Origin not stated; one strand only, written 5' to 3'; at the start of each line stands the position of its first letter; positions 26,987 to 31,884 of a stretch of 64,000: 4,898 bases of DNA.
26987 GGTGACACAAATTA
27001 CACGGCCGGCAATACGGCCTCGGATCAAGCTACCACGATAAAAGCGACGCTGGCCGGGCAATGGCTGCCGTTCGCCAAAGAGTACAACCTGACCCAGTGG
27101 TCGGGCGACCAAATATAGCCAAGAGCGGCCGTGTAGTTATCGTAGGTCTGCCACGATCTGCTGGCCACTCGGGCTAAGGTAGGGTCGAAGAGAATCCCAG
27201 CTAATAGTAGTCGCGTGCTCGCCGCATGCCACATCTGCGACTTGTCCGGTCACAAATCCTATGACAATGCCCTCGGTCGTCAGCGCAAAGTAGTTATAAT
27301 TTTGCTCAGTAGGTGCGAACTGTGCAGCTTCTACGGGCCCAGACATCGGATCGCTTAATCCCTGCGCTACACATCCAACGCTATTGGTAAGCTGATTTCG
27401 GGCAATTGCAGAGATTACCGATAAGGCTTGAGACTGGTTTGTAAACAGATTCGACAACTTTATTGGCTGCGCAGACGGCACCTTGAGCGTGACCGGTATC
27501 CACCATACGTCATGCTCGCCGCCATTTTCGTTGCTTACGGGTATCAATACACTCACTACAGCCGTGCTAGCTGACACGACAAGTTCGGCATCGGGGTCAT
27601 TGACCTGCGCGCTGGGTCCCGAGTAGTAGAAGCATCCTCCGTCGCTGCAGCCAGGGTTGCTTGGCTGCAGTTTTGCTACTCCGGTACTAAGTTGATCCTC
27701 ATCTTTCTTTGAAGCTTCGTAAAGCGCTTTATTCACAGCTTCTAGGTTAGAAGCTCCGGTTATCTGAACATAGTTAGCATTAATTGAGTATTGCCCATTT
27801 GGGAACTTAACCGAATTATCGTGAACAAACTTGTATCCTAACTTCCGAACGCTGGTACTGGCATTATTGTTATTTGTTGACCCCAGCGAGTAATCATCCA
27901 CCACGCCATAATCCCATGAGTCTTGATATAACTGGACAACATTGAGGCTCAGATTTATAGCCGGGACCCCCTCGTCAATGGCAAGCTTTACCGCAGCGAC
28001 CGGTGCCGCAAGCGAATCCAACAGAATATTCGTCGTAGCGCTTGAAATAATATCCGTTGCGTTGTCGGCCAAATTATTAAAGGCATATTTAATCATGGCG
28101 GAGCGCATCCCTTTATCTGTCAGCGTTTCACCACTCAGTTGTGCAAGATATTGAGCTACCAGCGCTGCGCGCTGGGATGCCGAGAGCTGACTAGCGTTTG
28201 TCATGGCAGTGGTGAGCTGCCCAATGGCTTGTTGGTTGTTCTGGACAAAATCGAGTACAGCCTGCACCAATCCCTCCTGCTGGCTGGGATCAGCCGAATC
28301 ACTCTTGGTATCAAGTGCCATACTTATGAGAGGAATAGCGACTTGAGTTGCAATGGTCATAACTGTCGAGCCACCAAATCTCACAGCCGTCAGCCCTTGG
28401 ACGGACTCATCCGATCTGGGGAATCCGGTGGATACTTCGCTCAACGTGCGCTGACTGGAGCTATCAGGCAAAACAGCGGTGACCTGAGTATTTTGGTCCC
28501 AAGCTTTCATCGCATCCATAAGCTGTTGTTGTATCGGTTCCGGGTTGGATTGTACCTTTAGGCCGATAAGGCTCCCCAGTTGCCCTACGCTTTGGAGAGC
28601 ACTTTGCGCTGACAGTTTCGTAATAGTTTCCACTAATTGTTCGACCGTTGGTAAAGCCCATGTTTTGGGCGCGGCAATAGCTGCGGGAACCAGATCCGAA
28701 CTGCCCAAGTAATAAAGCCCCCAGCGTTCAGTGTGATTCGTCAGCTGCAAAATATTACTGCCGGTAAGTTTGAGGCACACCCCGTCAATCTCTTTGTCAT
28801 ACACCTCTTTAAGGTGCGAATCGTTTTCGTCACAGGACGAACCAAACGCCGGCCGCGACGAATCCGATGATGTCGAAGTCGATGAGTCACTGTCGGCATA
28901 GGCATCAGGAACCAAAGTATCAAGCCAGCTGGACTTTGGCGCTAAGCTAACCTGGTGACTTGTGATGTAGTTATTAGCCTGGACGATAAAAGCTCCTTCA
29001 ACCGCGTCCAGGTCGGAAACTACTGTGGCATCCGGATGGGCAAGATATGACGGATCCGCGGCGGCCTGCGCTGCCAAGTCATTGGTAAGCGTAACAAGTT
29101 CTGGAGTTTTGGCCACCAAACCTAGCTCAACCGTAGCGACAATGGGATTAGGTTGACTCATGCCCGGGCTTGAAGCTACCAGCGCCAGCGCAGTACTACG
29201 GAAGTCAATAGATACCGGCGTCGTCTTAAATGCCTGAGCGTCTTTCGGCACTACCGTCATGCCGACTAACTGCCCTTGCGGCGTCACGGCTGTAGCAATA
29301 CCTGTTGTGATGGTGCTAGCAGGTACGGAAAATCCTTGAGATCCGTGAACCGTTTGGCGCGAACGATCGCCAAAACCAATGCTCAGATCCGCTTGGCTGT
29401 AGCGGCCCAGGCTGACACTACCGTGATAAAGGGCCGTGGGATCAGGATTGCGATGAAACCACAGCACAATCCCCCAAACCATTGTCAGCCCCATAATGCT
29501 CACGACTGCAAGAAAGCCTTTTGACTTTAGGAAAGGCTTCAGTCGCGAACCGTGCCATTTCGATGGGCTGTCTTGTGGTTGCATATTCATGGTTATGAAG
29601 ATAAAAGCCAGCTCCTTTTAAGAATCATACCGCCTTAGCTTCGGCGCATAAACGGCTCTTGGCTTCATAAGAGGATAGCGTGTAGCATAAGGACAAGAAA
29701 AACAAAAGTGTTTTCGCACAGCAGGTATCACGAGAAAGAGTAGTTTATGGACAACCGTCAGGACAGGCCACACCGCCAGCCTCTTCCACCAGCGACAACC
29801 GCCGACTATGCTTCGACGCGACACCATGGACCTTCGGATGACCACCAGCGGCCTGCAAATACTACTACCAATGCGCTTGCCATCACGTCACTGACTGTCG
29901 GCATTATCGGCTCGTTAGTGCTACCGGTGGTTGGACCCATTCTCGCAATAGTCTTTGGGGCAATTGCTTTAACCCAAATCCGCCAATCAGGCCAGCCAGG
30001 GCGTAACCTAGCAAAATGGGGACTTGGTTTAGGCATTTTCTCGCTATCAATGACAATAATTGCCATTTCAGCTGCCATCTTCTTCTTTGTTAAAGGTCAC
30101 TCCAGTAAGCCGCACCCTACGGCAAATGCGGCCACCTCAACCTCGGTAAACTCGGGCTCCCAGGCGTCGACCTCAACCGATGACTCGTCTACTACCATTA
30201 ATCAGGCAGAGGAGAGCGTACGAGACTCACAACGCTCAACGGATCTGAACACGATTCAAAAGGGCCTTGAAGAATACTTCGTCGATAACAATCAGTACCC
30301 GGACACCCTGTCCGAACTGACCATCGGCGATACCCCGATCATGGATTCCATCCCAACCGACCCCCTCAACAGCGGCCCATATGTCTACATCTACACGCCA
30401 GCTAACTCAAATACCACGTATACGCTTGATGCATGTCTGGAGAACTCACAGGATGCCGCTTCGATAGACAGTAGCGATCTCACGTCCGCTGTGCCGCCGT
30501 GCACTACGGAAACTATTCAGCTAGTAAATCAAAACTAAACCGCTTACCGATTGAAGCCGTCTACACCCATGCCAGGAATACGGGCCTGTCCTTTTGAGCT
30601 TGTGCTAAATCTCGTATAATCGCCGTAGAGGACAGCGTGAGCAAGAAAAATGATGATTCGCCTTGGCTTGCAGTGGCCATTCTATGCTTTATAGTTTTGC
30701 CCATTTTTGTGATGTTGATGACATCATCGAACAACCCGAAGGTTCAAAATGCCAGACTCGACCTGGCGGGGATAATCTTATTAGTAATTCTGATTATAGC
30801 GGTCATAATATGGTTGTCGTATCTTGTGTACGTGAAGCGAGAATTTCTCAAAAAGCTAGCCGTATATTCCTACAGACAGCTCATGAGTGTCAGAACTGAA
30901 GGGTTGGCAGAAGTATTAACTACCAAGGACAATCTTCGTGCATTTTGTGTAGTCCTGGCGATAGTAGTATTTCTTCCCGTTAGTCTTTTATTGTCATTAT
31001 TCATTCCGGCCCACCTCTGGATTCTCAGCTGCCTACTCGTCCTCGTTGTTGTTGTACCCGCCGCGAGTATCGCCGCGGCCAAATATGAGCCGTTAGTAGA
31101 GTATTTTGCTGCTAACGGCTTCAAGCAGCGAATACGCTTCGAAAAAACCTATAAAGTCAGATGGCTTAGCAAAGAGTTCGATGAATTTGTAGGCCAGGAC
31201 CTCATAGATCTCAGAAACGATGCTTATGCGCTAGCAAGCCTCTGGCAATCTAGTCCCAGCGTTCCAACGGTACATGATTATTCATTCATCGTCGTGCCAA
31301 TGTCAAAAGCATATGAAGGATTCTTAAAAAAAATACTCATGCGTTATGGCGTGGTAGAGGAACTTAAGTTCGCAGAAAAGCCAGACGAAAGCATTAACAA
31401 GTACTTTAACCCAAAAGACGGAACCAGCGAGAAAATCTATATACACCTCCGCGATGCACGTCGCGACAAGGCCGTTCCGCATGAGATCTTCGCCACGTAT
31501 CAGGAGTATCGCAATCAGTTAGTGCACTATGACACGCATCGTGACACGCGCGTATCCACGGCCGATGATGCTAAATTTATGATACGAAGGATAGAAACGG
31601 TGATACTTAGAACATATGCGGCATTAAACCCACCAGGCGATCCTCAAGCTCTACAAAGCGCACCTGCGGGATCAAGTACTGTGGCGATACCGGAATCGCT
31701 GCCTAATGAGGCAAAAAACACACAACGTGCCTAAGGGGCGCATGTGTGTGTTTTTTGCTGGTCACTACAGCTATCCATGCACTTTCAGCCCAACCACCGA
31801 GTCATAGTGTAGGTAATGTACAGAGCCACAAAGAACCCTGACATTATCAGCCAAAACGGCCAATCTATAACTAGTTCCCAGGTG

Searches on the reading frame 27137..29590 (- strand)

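Call 18: search_protein_families(library=pfam, proteins=[window:27137-29590:-], max_evalue=0.001)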
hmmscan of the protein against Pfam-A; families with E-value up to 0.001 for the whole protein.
window:27137-29590:- (817 aa): 1 family
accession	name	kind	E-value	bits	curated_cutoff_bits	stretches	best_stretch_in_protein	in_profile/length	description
PF11738.13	DUF3298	-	0.00062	21.1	24.1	0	713-799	1-84/84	Protein of unknown function (DUF3298)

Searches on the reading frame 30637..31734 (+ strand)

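Call 18: search_protein_families(library=pfam, proteins=[window:30637-31734:+], max_evalue=0.001)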
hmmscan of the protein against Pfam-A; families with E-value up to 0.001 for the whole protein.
window:30637-31734:+ (365 aa): 1 family
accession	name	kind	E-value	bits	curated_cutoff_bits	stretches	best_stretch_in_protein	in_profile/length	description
PF18869.6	HEPN_RnaseLS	-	0.00068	20.4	29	1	211-305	24-114/124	RnaseLS-like HEPN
